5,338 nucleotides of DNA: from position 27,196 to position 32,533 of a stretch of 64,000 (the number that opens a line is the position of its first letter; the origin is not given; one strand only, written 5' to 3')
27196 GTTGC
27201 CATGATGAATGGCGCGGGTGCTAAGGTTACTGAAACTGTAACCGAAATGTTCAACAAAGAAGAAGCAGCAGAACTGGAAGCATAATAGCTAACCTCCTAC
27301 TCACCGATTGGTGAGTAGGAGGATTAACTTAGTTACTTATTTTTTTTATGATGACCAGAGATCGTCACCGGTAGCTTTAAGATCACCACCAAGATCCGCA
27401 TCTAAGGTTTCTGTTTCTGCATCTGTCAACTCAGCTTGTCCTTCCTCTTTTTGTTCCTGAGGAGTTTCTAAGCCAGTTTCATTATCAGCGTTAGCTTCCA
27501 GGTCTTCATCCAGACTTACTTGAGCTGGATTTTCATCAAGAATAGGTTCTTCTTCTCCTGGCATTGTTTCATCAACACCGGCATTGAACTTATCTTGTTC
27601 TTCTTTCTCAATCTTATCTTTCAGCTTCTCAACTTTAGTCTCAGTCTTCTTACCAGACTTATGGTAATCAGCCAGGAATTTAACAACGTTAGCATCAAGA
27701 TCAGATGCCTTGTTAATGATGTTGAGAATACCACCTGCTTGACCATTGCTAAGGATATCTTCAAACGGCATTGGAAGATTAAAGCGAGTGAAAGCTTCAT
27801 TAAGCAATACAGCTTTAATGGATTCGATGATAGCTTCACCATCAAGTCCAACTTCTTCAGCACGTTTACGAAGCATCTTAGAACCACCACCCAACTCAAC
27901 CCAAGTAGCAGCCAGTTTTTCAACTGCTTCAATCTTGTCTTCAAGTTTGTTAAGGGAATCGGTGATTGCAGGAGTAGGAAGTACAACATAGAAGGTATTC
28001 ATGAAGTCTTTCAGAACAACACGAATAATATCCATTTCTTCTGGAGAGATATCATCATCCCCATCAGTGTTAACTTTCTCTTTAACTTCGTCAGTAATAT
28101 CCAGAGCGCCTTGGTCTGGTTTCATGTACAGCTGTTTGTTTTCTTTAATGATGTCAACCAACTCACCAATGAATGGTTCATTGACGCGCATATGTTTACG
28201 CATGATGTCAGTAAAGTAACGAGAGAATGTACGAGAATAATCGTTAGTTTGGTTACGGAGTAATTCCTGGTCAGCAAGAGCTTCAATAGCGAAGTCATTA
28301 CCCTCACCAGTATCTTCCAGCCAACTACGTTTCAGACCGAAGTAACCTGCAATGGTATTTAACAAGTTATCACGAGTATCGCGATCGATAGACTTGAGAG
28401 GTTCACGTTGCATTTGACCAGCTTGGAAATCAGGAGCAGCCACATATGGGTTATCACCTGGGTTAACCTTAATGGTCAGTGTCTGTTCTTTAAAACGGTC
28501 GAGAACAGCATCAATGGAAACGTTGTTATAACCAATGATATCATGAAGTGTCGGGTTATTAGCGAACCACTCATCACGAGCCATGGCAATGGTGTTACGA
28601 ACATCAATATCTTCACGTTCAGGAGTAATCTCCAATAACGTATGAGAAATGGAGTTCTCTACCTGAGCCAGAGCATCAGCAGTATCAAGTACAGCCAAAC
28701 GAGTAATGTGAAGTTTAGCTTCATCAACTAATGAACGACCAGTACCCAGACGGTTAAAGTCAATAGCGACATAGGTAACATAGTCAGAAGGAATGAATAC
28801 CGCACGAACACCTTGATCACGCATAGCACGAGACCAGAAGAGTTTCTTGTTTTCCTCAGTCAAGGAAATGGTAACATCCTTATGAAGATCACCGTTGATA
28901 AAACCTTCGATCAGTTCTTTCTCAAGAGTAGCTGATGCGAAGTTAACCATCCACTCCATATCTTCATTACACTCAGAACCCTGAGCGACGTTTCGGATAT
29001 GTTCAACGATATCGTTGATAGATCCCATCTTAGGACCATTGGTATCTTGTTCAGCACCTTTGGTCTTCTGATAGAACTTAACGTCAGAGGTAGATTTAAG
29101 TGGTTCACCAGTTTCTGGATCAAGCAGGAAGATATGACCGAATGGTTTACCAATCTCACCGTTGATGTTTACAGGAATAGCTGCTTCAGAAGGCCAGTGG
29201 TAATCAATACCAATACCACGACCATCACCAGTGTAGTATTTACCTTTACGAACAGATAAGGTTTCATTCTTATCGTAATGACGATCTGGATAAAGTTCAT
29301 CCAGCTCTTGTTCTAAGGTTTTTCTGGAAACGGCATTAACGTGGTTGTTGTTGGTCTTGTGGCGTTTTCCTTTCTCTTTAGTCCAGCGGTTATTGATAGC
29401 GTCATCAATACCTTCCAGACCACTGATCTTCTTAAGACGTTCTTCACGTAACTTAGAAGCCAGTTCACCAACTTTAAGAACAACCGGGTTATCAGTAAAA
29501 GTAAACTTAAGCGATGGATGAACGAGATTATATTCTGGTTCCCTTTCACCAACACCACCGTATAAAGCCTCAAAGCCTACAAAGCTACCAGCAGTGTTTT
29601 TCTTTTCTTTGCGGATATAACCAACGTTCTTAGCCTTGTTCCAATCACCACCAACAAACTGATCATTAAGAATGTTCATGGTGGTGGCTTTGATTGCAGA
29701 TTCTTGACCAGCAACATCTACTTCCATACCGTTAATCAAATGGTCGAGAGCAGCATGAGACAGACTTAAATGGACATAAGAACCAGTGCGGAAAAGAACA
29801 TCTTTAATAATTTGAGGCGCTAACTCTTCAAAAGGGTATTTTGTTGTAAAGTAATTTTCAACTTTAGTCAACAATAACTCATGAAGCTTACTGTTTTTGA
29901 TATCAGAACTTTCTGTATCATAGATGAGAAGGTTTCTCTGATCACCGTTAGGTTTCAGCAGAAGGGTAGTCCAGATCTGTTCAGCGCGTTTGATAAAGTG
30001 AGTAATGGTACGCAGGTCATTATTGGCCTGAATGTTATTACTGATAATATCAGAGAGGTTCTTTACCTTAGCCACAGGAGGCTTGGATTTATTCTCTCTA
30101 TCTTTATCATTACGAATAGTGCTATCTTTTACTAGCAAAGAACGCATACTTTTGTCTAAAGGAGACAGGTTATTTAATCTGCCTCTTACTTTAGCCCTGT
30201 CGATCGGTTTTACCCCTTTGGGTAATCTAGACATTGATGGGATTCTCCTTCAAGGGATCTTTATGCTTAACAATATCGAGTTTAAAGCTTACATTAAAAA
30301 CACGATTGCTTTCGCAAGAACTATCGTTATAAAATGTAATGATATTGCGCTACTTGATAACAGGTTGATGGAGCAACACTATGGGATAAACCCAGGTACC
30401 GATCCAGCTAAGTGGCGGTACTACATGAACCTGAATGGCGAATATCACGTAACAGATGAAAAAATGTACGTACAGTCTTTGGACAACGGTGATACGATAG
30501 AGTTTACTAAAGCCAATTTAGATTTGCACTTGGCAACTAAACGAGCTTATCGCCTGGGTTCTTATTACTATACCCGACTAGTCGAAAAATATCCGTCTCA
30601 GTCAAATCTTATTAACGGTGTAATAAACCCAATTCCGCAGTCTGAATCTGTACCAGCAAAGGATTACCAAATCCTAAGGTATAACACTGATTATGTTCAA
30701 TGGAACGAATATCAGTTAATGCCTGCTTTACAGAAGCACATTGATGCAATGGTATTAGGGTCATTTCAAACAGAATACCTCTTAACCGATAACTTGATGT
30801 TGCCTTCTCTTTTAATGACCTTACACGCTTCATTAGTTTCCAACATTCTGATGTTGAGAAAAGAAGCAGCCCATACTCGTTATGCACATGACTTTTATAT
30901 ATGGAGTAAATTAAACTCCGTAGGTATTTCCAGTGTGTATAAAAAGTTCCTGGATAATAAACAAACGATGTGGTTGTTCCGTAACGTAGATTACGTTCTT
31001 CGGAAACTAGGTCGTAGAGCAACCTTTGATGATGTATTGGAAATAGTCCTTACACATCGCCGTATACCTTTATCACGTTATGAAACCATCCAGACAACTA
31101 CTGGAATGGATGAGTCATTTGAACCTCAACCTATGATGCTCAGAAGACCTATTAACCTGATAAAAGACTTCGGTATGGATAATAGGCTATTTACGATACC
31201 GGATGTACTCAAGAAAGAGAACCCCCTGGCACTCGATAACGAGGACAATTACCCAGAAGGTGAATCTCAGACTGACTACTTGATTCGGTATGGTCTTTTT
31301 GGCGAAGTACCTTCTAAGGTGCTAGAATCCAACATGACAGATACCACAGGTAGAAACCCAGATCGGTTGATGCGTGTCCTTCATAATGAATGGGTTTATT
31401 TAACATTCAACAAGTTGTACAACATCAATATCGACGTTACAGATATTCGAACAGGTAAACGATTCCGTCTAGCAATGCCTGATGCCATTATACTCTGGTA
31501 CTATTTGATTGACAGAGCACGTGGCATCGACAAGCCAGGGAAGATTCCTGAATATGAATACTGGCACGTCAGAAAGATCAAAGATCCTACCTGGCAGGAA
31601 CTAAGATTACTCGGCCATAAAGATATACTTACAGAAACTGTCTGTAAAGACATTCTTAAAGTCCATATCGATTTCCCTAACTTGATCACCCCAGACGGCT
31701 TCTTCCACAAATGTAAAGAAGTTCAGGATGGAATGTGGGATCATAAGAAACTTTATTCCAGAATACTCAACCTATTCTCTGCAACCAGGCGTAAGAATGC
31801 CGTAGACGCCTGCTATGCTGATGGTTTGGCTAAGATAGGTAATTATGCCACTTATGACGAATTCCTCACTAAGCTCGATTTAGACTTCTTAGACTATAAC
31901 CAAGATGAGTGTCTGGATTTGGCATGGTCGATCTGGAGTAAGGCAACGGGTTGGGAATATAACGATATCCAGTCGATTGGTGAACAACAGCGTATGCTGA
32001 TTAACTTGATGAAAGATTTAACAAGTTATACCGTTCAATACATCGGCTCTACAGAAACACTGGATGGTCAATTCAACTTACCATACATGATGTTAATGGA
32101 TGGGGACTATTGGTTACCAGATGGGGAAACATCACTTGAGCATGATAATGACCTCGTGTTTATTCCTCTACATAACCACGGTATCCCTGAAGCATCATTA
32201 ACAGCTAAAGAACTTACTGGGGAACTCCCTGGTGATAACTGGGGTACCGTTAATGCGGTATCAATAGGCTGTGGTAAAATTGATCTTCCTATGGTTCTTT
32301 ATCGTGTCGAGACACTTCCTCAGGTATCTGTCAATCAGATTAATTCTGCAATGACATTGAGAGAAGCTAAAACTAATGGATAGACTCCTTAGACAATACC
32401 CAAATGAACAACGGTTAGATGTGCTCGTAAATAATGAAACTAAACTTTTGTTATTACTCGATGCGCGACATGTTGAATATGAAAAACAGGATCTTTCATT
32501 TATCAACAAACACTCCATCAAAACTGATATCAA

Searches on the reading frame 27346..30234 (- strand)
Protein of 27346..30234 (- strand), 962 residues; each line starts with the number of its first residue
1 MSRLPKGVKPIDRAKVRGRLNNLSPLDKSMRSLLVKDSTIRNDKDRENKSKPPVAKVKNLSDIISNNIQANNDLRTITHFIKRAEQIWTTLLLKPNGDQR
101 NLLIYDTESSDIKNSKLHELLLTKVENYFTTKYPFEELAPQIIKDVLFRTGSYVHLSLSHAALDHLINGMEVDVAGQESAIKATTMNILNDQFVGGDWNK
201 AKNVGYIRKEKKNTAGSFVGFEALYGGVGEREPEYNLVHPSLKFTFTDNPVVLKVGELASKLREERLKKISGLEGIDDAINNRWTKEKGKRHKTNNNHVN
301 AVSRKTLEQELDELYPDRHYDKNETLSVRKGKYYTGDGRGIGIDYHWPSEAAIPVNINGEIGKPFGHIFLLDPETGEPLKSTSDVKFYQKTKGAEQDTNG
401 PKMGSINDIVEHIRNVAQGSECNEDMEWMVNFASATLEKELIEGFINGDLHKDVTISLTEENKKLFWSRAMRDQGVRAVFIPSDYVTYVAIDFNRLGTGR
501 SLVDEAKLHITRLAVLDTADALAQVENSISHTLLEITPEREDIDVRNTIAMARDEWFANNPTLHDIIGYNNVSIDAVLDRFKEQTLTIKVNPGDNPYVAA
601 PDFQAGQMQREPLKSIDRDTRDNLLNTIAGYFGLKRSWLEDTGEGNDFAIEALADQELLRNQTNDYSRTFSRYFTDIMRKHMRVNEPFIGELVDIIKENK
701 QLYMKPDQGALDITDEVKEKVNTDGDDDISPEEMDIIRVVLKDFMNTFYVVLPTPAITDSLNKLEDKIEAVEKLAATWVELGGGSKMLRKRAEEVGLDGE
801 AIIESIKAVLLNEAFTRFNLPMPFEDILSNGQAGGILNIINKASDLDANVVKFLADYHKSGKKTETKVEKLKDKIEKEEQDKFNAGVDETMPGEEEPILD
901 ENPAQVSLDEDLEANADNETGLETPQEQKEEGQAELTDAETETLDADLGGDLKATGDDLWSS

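Call 63: search_protein_families(library=phrogs, proteins=[window:27346-30234:-], max_evalue=0.00001)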
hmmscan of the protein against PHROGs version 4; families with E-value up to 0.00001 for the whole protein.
window:27346-30234:- (962 aa): 1 family
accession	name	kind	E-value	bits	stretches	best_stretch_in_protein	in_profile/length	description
phrog_3004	-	head and packaging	1.5e-211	706.3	1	13-946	12-916/931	virion structural protein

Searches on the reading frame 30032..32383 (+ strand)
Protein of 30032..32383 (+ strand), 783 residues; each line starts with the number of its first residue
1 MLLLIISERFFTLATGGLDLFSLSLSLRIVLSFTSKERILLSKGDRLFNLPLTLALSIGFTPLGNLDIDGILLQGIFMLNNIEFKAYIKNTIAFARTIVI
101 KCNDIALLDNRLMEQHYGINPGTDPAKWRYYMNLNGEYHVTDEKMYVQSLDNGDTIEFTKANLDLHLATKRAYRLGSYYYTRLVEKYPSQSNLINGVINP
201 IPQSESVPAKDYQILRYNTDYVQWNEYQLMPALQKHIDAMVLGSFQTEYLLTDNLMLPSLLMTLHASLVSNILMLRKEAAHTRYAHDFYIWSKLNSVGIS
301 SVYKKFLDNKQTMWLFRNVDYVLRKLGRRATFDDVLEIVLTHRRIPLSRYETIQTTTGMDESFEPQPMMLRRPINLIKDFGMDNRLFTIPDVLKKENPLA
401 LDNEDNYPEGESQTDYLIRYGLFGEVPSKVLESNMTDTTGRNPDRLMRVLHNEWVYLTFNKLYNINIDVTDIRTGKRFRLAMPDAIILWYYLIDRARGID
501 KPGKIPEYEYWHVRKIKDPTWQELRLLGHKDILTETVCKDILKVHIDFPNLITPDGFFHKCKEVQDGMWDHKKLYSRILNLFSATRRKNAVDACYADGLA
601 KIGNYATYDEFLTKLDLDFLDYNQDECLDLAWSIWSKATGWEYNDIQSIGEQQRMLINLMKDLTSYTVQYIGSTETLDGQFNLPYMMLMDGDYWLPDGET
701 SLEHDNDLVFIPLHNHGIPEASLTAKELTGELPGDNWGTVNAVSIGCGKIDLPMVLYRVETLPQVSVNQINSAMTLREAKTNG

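Call 63: search_protein_families(library=phrogs, proteins=[window:30032-32383:+], max_evalue=0.00001)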
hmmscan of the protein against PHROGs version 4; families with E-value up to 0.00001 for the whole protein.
window:30032-32383:+ (783 aa): 1 family
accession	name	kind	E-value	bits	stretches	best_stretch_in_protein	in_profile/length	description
phrog_3222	-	unknown function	4.7e-213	710.6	1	80-706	2-628/711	-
